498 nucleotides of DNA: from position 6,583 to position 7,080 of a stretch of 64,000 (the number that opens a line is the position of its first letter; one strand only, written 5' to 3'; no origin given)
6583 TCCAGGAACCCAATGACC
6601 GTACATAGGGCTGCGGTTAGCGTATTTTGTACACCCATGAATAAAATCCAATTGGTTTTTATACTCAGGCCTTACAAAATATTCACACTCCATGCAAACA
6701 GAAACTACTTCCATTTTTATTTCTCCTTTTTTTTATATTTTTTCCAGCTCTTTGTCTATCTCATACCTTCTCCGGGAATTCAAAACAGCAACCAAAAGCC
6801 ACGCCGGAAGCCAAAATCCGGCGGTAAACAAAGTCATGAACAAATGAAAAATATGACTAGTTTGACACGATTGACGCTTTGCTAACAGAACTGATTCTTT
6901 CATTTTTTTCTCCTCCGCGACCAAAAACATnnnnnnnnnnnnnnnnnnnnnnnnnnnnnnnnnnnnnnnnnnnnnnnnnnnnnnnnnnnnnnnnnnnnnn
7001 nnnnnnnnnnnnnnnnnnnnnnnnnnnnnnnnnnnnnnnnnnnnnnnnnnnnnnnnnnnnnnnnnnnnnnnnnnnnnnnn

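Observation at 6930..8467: Two tandem ParB-N (Srx/CTPase-fold) proteins without a ParA partner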

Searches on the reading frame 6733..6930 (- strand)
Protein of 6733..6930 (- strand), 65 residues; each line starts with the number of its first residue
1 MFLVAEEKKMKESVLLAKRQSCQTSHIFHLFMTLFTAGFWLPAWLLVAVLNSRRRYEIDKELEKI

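Call 91: search_protein_families(library=padloc, proteins=[window:6733-6930:-], max_evalue=0.01)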
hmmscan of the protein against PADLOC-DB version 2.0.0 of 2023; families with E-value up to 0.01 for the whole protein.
window:6733-6930:- (65 aa): 0 families

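Call 92: search_protein_families(library=ncbifam, proteins=[window:6733-6930:-], max_evalue=0.001)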
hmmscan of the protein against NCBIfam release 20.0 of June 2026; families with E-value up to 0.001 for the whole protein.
window:6733-6930:- (65 aa): 0 families
